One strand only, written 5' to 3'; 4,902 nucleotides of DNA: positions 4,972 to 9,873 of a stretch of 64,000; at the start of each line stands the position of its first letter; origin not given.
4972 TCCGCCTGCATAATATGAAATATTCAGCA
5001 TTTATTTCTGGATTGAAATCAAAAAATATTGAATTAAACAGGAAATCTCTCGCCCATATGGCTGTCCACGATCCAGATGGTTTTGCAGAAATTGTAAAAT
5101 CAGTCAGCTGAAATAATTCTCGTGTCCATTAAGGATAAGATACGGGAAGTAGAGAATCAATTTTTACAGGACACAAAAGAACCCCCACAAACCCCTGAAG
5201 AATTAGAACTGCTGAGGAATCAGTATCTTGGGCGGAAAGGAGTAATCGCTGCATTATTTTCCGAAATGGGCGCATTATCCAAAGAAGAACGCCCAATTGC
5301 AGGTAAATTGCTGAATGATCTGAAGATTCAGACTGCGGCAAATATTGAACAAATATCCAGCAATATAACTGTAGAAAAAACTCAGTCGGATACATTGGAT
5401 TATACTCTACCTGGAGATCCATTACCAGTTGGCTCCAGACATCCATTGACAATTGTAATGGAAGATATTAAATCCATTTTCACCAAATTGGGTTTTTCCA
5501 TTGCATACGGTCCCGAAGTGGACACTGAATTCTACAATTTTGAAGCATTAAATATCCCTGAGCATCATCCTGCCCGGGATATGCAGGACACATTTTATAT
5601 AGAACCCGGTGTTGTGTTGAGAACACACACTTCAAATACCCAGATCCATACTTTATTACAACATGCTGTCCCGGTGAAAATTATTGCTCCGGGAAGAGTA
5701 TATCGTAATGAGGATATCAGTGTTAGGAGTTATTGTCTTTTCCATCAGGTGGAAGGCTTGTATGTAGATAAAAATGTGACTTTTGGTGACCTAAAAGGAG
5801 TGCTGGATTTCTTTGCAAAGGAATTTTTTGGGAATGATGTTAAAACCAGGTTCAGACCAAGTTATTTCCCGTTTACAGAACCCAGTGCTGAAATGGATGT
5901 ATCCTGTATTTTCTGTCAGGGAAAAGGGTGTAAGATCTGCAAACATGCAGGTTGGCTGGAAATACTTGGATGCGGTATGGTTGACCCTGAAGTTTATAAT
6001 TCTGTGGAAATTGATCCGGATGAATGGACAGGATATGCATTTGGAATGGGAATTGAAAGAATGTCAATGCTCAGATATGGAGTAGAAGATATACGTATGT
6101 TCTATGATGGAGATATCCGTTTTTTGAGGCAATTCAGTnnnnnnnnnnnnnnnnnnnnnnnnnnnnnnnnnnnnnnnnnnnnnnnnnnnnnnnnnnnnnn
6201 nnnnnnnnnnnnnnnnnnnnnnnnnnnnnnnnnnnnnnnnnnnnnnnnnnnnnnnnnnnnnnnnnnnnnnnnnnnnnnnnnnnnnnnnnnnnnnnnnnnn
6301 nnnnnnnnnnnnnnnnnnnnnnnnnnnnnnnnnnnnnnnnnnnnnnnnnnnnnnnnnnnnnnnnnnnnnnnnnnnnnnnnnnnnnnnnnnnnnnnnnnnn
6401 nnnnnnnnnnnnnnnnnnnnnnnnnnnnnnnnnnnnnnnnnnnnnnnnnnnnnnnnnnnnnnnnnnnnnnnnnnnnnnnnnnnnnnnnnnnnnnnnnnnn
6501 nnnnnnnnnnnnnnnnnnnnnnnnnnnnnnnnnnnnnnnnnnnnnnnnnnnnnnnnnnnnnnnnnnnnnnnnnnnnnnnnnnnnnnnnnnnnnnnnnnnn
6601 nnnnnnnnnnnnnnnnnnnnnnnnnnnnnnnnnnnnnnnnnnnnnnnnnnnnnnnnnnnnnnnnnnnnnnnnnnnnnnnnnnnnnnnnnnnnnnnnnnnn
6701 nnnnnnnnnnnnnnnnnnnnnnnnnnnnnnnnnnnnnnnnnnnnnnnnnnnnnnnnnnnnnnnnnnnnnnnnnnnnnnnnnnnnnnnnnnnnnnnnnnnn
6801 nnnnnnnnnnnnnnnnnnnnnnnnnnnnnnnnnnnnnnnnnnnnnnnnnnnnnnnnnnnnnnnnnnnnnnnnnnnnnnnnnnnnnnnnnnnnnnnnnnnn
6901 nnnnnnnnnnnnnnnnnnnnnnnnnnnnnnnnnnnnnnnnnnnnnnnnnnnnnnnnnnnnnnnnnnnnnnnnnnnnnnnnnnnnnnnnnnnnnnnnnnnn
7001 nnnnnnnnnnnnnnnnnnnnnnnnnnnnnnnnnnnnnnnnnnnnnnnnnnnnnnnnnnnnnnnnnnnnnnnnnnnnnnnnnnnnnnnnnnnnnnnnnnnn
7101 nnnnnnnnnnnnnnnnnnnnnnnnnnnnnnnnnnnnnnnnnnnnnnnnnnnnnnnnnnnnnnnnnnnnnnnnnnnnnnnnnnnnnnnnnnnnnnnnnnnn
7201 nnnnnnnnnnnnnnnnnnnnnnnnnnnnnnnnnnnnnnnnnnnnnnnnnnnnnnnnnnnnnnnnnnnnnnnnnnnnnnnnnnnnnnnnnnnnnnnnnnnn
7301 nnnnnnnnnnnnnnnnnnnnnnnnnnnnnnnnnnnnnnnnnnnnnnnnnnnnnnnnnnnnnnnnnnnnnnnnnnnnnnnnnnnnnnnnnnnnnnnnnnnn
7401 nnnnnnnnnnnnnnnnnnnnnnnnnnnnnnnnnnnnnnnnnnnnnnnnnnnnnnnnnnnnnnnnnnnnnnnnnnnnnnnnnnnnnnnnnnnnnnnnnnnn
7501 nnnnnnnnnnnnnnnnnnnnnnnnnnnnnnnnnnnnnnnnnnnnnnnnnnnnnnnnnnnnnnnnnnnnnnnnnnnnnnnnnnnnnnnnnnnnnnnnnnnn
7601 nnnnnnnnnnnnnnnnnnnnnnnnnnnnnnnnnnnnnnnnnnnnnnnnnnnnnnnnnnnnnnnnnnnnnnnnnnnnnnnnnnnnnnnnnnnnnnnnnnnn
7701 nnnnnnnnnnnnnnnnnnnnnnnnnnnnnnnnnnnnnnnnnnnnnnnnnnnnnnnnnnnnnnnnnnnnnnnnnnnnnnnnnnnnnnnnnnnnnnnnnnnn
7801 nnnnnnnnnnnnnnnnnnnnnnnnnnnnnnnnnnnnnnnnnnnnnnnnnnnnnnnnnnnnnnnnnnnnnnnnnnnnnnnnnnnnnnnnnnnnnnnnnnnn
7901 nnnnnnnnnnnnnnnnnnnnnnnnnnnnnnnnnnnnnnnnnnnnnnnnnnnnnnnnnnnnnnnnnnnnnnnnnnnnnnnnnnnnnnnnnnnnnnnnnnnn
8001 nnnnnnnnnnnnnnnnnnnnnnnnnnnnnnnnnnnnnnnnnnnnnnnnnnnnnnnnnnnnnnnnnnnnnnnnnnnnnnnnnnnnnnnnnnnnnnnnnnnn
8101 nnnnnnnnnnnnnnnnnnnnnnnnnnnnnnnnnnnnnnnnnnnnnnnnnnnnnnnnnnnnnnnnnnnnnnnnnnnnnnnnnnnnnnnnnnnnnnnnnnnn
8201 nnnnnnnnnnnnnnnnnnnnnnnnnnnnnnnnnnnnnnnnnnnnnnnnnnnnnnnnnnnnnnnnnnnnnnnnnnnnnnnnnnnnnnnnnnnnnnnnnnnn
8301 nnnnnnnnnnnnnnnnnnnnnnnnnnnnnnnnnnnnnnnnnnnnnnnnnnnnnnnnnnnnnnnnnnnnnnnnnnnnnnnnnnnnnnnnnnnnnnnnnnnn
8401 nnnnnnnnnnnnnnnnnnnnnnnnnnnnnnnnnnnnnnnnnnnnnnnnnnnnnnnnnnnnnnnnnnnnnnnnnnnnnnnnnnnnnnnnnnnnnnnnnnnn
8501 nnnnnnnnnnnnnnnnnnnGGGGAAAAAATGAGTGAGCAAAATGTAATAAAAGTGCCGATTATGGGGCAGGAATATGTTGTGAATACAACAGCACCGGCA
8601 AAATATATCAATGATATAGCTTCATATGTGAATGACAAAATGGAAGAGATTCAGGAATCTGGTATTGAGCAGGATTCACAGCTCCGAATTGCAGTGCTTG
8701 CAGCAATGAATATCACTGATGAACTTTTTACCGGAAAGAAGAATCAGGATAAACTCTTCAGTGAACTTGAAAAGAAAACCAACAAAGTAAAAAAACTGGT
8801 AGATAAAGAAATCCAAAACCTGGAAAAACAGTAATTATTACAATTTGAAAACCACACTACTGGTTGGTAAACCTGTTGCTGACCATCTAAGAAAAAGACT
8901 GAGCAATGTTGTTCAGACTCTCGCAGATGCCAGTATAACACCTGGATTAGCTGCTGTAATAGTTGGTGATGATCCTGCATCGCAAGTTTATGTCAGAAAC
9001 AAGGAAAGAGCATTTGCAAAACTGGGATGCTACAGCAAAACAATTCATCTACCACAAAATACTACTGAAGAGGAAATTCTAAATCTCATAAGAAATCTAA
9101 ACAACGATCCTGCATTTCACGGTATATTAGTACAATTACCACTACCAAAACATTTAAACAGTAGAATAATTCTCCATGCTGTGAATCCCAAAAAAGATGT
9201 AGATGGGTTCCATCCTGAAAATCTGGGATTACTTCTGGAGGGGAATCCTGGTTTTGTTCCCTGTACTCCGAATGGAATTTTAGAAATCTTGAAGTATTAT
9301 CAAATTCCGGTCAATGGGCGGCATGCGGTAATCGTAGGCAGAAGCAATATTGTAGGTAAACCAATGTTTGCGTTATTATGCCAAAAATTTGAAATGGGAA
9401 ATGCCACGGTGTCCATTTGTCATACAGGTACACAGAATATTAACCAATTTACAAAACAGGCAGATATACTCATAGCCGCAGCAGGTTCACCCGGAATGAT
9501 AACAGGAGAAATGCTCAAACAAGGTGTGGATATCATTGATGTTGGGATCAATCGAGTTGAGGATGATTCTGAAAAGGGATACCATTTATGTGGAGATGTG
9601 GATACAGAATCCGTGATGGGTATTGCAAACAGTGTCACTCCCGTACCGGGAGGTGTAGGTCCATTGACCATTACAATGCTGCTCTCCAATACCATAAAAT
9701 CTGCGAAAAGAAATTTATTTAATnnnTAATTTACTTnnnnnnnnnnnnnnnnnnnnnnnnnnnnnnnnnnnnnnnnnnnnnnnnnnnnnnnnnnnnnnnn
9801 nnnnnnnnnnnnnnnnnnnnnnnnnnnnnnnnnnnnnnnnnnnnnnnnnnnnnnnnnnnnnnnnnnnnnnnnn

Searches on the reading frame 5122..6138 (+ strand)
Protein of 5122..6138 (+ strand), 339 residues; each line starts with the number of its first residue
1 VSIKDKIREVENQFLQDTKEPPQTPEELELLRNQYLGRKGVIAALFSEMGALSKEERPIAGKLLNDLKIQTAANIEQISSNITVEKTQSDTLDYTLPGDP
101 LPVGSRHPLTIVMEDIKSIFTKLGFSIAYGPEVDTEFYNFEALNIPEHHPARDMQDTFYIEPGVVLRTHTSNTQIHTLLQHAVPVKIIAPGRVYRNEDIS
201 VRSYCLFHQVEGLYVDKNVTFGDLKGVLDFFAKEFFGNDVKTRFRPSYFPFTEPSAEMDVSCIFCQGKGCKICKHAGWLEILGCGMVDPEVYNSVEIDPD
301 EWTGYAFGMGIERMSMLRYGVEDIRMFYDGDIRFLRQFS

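Call 19: search_protein_families(library=pfam, proteins=[window:5122-6138:+], max_evalue=0.001)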
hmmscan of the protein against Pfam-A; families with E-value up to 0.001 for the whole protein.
window:5122-6138:+ (339 aa): 2 families
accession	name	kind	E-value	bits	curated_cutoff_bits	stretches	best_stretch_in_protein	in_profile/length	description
PF01409.25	tRNA-synt_2d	-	3.5e-98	328.4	19.8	1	92-338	2-246/246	tRNA synthetases class II core domain (F)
PF02912.23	Phe_tRNA-synt_N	-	9.8e-17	61.1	22.3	1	24-86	2-64/69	Aminoacyl tRNA synthetase class II, N-terminal domain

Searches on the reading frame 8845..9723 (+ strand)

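Call 19: search_protein_families(library=pfam, proteins=[window:8845-9723:+], max_evalue=0.001)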
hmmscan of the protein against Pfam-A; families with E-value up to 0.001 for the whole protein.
window:8845-9723:+ (293 aa): 2 families
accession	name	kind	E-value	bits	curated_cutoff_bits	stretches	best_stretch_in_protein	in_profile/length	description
PF02882.25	THF_DHG_CYH_C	-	1.5e-63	213.3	27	1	123-290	1-159/160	Tetrahydrofolate dehydrogenase/cyclohydrolase, NAD(P)-binding domain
PF00763.28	THF_DHG_CYH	-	3.7e-40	137.2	32.8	1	7-120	2-115/115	Tetrahydrofolate dehydrogenase/cyclohydrolase, catalytic domain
